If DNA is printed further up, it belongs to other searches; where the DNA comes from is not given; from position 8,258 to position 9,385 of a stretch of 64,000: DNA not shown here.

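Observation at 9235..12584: Split family-C replicase: a PHP-less DnaE-type polymerase coupled to a separate DnaQ-like exonuclease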

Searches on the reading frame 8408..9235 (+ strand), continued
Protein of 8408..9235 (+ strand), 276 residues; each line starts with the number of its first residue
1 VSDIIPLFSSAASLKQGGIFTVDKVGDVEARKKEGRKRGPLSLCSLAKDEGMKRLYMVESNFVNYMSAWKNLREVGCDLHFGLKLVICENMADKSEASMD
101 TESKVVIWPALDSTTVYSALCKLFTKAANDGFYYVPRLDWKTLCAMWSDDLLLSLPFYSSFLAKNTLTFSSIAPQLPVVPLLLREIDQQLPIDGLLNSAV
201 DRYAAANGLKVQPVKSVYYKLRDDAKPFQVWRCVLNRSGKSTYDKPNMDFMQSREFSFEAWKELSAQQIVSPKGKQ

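Call 63: search_protein_representatives(alignment_id=A1)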
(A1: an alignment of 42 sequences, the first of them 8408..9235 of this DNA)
Query: 42 sequences, 255 profile positions. Proteins with E-value up to 0.001 (for the whole library): 2883; up to 1e-10: 542; up to 1e-30: 289. The best 150 are listed.
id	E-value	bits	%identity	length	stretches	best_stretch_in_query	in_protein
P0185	1.9e-106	371.7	-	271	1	3-253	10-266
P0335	3.5e-89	315.1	-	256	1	2-252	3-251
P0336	4.1e-89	314.9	-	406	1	1-254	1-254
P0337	2.3e-87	309.2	-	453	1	4-250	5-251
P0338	2.0e-86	306.1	-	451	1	4-252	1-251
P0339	6.1e-86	304.5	-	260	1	3-253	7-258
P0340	9.0e-86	303.9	-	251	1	4-253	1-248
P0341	1.9e-85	302.9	-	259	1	2-252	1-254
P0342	2.3e-85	302.6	-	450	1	4-252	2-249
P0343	1.5e-84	299.9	-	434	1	4-252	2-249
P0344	3.8e-84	298.6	-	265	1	1-252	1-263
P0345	1.3e-83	296.8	-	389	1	2-253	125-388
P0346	2.1e-83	296.2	-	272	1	1-253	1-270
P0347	3.1e-83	295.6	-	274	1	3-254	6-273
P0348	1.4e-82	293.5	-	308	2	60-253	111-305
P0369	6.3e-78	278.2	-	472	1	1-252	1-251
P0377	5.4e-76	271.9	-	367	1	3-252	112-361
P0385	8.4e-75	268.0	-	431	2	24-253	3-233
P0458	1.6e-59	217.9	-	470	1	4-253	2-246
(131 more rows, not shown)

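Call 65: search_protein_families(library=pfam, proteins=[P0336, P0337, P0338, P0342, P0343, P0369, P0458, P0345, P0377, P0385], max_evalue=0.01)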
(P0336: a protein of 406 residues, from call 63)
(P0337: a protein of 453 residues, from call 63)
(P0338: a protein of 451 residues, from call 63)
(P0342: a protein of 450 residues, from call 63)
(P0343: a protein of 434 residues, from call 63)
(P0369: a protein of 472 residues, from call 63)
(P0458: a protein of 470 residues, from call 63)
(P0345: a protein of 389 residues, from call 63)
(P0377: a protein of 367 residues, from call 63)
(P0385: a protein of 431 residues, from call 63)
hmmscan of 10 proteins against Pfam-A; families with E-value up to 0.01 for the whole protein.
P0336 (406 aa): 2 families
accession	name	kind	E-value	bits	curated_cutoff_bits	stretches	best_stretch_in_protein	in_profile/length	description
PF02811.25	PHP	-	7.1e-09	36.6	26.4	1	41-137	26-115/164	PHP domain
PF15247.11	SLBP_RNA_bind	-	0.0069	16.8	27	0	87-112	2-27/70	Histone RNA hairpin-binding protein RNA-binding domain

P0337 (453 aa): 1 family
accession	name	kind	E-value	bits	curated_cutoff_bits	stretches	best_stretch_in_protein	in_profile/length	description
PF02811.25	PHP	-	5.3e-13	50.1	26.4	1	33-138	17-115/164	PHP domain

P0338 (451 aa): 1 family
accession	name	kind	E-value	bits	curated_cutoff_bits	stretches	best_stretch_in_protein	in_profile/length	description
PF02811.25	PHP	-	5.2e-10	40.3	26.4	1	29-144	17-125/164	PHP domain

P0342 (450 aa): 1 family
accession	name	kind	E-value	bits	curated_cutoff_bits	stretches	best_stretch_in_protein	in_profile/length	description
PF02811.25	PHP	-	1.7e-07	32.1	26.4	1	38-142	25-121/164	PHP domain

P0343 (434 aa): 1 family
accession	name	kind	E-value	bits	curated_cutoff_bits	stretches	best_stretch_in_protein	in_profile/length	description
PF02811.25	PHP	-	6e-08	33.6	26.4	1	39-142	26-121/164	PHP domain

P0369 (472 aa): 1 family
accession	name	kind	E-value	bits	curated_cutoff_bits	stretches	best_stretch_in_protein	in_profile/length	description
PF02811.25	PHP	-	1.8e-10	41.8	26.4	1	53-135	38-112/164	PHP domain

P0458 (470 aa): 1 family
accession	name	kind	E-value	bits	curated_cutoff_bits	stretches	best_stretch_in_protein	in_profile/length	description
PF00929.31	RNase_T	-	3.1e-07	31.5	24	1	272-458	1-161/164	Exonuclease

P0345 (389 aa): 1 family
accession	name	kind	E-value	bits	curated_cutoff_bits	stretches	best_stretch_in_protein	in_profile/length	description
PF14216.11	DUF4326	-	2.1e-23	83.2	25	1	4-89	3-81/82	Domain of unknown function (DUF4326)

P0377 (367 aa): 2 families
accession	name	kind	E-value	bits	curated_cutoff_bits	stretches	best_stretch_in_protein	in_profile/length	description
PF14216.11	DUF4326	-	2.4e-25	89.4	25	1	5-85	4-81/82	Domain of unknown function (DUF4326)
PF02811.25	PHP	-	6.5e-07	30.3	26.4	1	139-244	16-112/164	PHP domain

P0385 (431 aa): 1 family
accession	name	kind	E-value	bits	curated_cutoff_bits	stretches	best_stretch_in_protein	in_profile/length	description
PF02811.25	PHP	-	2.1e-08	35.1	26.4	1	14-117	19-115/164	PHP domain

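Call 67: find_encoding_contigs(protein=P0458, flank=5000, max_places=2)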
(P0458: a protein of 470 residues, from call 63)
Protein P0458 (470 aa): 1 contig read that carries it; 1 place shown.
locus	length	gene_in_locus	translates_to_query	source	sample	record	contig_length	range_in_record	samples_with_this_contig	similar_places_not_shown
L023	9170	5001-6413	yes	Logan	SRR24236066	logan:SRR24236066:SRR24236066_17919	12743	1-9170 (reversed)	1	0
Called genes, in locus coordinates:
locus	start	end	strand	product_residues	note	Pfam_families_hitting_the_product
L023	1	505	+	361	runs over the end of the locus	PF00154:RecA_N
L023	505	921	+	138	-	-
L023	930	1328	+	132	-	-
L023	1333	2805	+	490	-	PF00772:DnaB (weak), PF03796:DnaB_C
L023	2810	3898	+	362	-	PF13155:Toprim_2 (weak)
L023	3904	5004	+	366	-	PF12705:PDDEXK_1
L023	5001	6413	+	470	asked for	PF00929:RNase_T (faint)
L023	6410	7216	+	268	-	PF00149:Metallophos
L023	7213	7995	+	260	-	PF08719:NADAR (faint)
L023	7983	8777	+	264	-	PF00294:PfkB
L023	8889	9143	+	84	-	PF00011:HSP20 (faint)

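Call 68: search_solved_structures(query=A1, max_evalue=10, show_alignments=5)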
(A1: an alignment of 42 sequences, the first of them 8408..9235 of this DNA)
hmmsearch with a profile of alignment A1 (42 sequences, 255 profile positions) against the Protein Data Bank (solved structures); distinct sequences matched with E-value up to 10: 6.
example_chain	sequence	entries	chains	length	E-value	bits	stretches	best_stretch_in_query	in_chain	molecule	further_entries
3e0d_A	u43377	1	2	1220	3e-11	46.6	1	100-247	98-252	DNA polymerase III subunit alpha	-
2hpi_A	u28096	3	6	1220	4.4e-11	46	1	100-247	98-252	DNA polymerase III alpha subunit | DNA polymerase III subunit alpha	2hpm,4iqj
3f2b_A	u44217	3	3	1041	0.053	16.3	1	36-136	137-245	DNA-directed DNA polymerase III alpha chain | GEOBACILLUS KAUSTOPHILUS DNA POLC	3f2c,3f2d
9qpc_A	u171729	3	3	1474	0.061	16.1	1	97-142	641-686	DNA polymerase III PolC-type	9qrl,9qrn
4gx8_A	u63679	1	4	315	2.4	10.9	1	75-236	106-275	DNA polymerase III subunit epsilon,DNA polymerase III subunit alpha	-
4gx9_A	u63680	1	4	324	2.6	10.8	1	75-236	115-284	DNA polymerase III subunit epsilon,DNA polymerase III subunit alpha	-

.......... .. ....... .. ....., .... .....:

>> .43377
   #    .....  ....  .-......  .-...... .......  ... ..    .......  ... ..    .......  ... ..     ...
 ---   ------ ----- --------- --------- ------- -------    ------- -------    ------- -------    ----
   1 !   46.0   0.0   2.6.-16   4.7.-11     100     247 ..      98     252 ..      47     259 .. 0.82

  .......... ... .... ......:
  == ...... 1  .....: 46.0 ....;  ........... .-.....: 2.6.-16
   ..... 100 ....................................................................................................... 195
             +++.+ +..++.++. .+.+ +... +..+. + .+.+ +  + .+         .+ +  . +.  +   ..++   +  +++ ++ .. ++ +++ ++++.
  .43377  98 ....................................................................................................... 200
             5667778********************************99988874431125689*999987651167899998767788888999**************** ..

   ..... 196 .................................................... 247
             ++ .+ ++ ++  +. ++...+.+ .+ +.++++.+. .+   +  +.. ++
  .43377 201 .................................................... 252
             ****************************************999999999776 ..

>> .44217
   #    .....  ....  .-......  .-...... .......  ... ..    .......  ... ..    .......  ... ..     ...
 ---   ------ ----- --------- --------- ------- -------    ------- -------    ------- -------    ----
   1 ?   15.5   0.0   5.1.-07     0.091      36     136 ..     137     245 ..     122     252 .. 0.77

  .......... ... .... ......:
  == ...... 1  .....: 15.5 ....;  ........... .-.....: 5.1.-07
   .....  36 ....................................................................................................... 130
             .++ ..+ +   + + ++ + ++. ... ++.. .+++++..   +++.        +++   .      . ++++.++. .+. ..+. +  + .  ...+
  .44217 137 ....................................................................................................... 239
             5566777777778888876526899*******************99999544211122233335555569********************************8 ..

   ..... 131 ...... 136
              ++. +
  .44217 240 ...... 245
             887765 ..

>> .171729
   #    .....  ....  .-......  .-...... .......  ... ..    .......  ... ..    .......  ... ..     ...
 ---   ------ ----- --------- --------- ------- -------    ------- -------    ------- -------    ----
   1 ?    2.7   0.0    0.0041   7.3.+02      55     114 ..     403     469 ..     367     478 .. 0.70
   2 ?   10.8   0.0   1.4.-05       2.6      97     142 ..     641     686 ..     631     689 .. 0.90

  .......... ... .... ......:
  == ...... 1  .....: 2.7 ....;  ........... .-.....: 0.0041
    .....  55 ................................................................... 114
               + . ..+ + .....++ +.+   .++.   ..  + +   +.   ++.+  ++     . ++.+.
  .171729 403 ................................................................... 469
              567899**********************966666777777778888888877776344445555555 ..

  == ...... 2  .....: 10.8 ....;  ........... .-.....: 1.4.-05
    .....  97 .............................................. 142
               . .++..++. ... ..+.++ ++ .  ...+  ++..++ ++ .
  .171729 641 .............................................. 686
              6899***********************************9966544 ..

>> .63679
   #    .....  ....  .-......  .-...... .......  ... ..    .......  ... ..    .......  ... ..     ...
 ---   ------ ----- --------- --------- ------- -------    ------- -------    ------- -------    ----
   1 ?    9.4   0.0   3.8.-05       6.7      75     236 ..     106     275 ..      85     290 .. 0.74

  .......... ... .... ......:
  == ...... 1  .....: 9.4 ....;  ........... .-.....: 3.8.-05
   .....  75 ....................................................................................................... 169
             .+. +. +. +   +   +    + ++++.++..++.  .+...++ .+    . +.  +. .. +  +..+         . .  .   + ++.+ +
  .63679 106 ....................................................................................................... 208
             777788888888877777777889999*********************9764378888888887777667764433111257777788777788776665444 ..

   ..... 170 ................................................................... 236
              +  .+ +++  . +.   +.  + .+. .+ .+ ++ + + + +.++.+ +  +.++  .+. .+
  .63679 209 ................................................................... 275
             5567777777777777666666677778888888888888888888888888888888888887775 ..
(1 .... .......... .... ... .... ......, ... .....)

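Call 75: fold_search(model_id=the predicted structure, library=viral)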
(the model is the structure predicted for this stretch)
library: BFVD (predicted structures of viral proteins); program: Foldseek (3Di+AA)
matches with E <= 10: 392; with E <= 0.001: 19
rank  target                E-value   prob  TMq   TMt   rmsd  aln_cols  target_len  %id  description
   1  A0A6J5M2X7            5.1e-12  1.00  0.70  0.19   5.9       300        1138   16  DnaE DNA polymerase III, alpha subunit [uncultured Caudovirales phage]
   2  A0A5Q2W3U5            7.4e-12  1.00  0.63  0.40  13.4       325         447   12  (no name in the UniProt tables at hand)
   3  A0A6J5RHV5            1.0e-11  1.00  0.60  0.21   7.5       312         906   16  DnaE DNA polymerase III, alpha subunit [uncultured Caudovirales phage]
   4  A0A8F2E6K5            8.0e-11  1.00  0.64  0.18   4.8       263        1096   17  DNA-directed DNA polymerase [Streptomyces phage TunaTartare]
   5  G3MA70                1.2e-10  1.00  0.63  0.24  12.3       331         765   13  Gp329 [Bacillus phage G]
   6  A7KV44                2.5e-10  1.00  0.64  0.14   8.2       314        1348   13  (no name in the UniProt tables at hand)
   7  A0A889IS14            6.8e-10  1.00  0.62  0.17   8.5       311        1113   14  (no name in the UniProt tables at hand)
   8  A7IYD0                5.8e-09  1.00  0.57  0.26   7.8       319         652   12  Putative DNA polymerase III alpha subunit [Corynebacterium phage P1201]
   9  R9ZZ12                1.5e-08  1.00  0.57  0.32   6.9       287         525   11  DNA polymerase III alpha subunit [Cellulophaga phage phiST]
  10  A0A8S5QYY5            1.7e-08  1.00  0.58  0.12   8.4       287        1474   14  DNA-directed DNA polymerase [Siphoviridae sp. ctyvQ1]
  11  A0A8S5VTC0            2.6e-08  1.00  0.53  0.14  10.6       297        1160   11  (no name in the UniProt tables at hand)
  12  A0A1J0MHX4            1.5e-07  1.00  0.50  0.32  10.8       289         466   11  DNA polymerase III alpha subunit [Pseudomonas phage PA5]
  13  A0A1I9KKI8            2.7e-07  1.00  0.58  0.22   8.6       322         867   10  DNA polymerase III alpha subunit [Lactobacillus phage SA-C12]
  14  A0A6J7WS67            2.3e-06  1.00  0.49  0.16  11.6       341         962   13  DnaE DNA polymerase III, alpha subunit [uncultured Caudovirales phage]
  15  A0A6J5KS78            8.5e-06  1.00  0.57  0.14   8.5       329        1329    9  DNA-directed DNA polymerase [uncultured Caudovirales phage]
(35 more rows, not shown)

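Call 76: search_protein_families(library=ncbifam, proteins=[window:8408-9235:+], max_evalue=0.01)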
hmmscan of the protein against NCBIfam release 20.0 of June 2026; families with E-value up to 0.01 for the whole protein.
window:8408-9235:+ (276 aa): 2 families
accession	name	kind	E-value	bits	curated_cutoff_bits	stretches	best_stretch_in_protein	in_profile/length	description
NF005298.0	PRK06826.1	equivalog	0.00018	19.3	1260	1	67-144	51-127/1151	DNA polymerase III subunit alpha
TIGR00594.1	polc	superfamily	0.0068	14.5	434.35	0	48-144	27-122/1022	DNA polymerase III subunit alpha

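Call 83: search_protein_families(library=pfam, proteins=[L019:7732-8979:+, L019:9029-9520:+, L019:9788-10174:+, L022:2252-5047:+], max_evalue=0.01)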
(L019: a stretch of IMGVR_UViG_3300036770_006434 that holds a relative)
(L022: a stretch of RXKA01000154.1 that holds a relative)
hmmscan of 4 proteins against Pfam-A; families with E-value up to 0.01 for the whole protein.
L019:7732-8979:+ (416 aa): 6 families
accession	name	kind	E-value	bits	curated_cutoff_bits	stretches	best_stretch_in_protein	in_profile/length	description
PF00004.35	AAA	-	5.1e-10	40.3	21.2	1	237-358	1-129/131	ATPase family associated with various cellular activities (AAA)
PF13191.12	AAA_16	-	0.00015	22.8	32.6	1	224-265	14-56/167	AAA ATPase domain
PF13401.12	AAA_22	-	0.0013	19.5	27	1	233-267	4-41/130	AAA domain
PF00931.28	NB-ARC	-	0.0037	17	23.5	1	224-254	7-38/248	NB-ARC domain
PF25201.1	nSTAND6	-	0.0079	16.7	27.7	0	223-256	9-40/148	Novel STAND NTPase 6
PF13604.12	AAA_30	-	0.0086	16.3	27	0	225-262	9-46/191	AAA domain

L019:9029-9520:+ (164 aa): 0 families

L019:9788-10174:+ (129 aa): 0 families

L022:2252-5047:+ (932 aa): 1 family
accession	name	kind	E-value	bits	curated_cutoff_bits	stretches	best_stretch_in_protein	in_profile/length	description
PF07995.17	GSDH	-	9.7e-24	84.7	25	2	252-387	165-293/332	Glucose / Sorbosone dehydrogenase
